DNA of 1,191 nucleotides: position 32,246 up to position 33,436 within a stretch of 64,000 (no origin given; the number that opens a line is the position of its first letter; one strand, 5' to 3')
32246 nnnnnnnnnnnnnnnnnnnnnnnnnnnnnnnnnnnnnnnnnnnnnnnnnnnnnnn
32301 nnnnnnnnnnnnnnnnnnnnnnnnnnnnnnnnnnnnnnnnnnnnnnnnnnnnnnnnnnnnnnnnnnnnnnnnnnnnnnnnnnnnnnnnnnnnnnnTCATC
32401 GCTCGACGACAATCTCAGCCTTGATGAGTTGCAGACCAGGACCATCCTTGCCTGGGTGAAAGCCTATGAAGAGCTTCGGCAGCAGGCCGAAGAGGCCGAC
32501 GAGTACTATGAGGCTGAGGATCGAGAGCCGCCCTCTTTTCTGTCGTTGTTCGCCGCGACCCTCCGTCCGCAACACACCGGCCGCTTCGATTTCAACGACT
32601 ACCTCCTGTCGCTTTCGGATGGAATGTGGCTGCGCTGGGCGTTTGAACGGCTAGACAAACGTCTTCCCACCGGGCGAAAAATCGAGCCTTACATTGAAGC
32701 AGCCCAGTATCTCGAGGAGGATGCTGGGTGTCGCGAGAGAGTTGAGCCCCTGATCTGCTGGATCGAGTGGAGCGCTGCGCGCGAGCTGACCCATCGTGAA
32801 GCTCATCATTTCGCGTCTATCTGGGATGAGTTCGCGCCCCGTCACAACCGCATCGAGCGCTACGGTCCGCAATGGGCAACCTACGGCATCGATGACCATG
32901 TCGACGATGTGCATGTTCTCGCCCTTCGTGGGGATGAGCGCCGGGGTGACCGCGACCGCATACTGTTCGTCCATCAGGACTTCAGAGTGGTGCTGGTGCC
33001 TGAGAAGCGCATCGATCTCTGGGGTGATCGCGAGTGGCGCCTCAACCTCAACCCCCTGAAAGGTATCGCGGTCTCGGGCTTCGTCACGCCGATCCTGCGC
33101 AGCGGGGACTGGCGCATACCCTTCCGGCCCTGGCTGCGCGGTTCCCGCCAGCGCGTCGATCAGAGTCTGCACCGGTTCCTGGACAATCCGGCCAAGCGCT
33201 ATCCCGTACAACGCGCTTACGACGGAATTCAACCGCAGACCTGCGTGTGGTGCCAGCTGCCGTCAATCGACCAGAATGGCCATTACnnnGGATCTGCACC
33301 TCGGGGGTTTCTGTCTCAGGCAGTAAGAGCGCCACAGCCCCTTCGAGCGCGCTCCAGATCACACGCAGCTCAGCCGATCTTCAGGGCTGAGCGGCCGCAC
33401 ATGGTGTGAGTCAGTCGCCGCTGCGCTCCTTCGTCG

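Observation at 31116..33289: Three-gene plus-strand unit ending in a T5orf172/GIY-YIG-like domain protein: candidate defence or addiction module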

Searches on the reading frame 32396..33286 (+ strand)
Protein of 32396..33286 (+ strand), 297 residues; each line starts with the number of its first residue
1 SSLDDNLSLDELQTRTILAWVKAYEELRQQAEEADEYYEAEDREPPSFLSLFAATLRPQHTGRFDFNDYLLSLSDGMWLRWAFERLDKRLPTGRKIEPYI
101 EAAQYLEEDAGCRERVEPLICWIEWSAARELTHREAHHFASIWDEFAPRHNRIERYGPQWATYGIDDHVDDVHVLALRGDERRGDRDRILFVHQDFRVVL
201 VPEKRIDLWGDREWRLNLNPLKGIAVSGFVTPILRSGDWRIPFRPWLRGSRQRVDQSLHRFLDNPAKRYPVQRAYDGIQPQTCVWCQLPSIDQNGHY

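Call 61: search_protein_representatives(alignment_id=A3)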
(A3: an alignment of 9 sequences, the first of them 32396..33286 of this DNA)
Query: 9 sequences, 298 profile positions. Proteins with E-value up to 0.001 (for the whole library): 36; up to 1e-10: 35; up to 1e-30: 24. The best 36 are listed.
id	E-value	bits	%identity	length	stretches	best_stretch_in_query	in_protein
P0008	1.3e-124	431.5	-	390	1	1-297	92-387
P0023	9.7e-111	385.9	-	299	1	1-298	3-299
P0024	7.9e-94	330.4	-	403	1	2-298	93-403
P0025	1.5e-87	309.8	-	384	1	6-298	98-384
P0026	1.9e-86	306.1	-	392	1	2-296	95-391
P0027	7.2e-82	291.1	-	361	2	11-198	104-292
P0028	2.8e-80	285.9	-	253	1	47-298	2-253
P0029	6.2e-80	284.8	-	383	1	4-291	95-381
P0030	2.0e-73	263.4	-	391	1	3-286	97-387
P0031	3.1e-68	246.4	-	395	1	1-297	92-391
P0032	4.8e-68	245.7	-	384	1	3-292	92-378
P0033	8.8e-68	244.9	-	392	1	2-296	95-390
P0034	2.9e-66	239.9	-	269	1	2-171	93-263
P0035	2.8e-62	226.8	-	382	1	24-298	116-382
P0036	3.2e-61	223.4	-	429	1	3-297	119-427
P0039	3.8e-47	177.2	-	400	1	4-296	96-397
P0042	8.4e-41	156.3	-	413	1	1-297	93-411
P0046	1.1e-27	113.2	-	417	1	24-284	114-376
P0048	1.4e-25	106.3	-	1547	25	75-113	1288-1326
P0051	5.0e-17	78.3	-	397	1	5-276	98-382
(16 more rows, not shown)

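Call 63: find_encoding_contigs(protein=P0042, flank=6000, max_places=3)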
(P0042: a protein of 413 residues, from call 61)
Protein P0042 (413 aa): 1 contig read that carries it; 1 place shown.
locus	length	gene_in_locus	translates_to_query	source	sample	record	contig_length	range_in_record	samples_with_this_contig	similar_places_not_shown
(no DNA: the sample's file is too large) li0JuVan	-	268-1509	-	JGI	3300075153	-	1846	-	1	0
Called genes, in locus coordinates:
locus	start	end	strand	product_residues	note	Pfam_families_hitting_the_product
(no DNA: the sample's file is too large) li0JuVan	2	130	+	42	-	?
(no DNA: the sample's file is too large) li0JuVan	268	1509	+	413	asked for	PF10544:T5orf172, PF13455:MUG113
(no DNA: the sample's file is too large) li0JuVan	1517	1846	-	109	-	?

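Call 64: find_encoding_contigs(protein=P0046, flank=6000, max_places=3)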
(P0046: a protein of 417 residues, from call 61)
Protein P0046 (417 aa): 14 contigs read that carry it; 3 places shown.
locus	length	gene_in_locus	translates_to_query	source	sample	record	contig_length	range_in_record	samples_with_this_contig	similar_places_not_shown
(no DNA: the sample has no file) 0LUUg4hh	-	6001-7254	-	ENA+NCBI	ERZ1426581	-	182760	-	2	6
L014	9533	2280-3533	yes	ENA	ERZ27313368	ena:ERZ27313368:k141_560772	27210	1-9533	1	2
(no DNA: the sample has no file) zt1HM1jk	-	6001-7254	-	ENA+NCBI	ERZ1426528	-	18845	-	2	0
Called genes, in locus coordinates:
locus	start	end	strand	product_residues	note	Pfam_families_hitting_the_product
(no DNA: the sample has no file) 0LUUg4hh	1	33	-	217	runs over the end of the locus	PF00677:Lum_binding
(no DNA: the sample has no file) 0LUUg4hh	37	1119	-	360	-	PF00383:dCMP_cyt_deam_1, PF14437:MafB19-deam, PF01872:RibD_C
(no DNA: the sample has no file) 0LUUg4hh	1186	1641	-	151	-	PF22811:Zn_ribbon_NrdR, PF03477:ATP-cone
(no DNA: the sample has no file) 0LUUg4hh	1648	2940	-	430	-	PF00464:SHMT, PF01041:DegT_DnrJ_EryC1 (weak)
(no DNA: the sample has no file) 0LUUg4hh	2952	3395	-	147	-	PF02502:LacAB_rpiB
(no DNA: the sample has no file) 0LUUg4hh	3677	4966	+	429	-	PF01053:Cys_Met_Meta_PP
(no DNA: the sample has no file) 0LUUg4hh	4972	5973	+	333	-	PF00490:ALAD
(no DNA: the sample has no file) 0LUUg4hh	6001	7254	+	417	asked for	PF10544:T5orf172, PF13455:MUG113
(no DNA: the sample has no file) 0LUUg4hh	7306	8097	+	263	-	PF00106:adh_short, PF08659:KR, PF13561:adh_short_C2, PF23441:SDR (weak)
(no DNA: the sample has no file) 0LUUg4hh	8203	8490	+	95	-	-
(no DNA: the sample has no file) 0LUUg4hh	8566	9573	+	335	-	PF03480:DctP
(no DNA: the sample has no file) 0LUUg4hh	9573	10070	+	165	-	PF04290:DctQ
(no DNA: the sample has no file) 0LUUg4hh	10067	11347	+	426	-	PF06808:DctM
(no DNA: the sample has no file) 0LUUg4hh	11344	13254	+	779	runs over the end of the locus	PF01315:Ald_Xan_dh_C, PF02738:MoCoBD_1, PF20256:MoCoBD_2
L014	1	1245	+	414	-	?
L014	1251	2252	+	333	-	PF00490:ALAD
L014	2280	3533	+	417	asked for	PF10544:T5orf172, PF13455:MUG113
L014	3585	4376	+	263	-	PF00106:adh_short, PF08659:KR, PF13561:adh_short_C2, PF23441:SDR (weak)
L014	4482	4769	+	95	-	-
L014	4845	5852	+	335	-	PF03480:DctP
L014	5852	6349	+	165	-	PF04290:DctQ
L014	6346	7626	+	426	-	PF06808:DctM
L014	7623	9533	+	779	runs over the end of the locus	PF01315:Ald_Xan_dh_C, PF02738:MoCoBD_1, PF20256:MoCoBD_2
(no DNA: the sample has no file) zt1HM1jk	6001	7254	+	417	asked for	PF10544:T5orf172, PF13455:MUG113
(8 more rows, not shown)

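Call 65: find_encoding_contigs(protein=P0039, flank=6000, max_places=3)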
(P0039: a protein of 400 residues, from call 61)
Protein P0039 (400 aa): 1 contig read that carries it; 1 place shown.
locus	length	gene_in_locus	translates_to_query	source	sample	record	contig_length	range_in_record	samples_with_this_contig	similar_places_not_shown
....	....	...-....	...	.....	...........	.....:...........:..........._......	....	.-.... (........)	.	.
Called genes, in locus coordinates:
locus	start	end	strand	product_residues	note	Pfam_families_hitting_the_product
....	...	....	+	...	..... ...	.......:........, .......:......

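Call 66: find_encoding_contigs(protein=P0031, flank=6000, max_places=3)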
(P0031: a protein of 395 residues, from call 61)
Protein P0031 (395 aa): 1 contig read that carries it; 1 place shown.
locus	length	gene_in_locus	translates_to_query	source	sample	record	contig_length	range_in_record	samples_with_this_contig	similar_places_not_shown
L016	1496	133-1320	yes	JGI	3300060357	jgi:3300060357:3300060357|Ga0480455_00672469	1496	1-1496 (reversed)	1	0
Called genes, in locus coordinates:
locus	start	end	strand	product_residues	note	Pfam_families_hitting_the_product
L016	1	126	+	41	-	?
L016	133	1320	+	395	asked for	PF10544:T5orf172, PF13455:MUG113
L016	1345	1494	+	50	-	?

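Call 67: find_encoding_contigs(protein=P0051, flank=6000, max_places=3)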
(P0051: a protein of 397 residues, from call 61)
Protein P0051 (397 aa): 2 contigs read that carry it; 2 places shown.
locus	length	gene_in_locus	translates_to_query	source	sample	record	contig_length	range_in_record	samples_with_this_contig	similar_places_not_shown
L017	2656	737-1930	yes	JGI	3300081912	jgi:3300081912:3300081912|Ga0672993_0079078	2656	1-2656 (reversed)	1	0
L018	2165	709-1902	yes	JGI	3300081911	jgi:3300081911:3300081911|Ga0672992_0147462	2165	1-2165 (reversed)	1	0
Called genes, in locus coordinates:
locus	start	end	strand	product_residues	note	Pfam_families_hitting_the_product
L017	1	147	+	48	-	?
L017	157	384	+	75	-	PF04255:DUF433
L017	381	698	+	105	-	PF18480:DUF5615 (weak)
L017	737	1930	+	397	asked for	PF10544:T5orf172 (weak), PF13455:MUG113 (weak)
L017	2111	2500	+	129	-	PF07110:EthD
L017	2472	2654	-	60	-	?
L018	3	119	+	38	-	?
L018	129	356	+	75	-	PF04255:DUF433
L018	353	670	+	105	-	PF18480:DUF5615 (weak)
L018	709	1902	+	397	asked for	PF10544:T5orf172 (weak), PF13455:MUG113 (weak)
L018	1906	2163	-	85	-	?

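Call 82: search_protein_families(library=pfam, proteins=[L016:1345-1494:+, L017:157-384:+, L017:381-698:+, L014:1-1245:+], max_evalue=0.01)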
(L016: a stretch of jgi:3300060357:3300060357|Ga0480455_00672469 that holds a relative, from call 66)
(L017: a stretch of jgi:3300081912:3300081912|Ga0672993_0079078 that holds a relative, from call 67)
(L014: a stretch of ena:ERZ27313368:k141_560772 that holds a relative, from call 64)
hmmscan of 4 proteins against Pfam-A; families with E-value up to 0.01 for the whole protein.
L016:1345-1494:+ (50 aa): 0 families

L017:157-384:+ (75 aa): 1 family
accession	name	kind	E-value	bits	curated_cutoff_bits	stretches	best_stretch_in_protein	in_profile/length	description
PF04255.20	DUF433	-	6.5e-19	68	23.6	1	7-60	1-54/56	Protein of unknown function (DUF433)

L017:381-698:+ (105 aa): 2 families
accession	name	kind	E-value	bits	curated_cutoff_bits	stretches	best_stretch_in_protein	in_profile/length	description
PF18480.7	DUF5615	-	4.3e-06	27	23.8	1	4-102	3-107/110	Domain of unknown function (DUF5615)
PF01927.22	Mut7-C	-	0.0026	18.3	23.3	1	16-93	17-82/146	Mut7-C RNAse domain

L014:1-1245:+ (414 aa): 2 families
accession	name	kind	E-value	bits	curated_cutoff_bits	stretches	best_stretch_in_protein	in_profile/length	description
PF01053.26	Cys_Met_Meta_PP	-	5.8e-118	394.2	27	1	2-411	10-380/381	Cys/Met metabolism PLP-dependent enzyme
PF01212.27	Beta_elim_lyase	-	0.0063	16.3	27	0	46-92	31-77/288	Beta-eliminating lyase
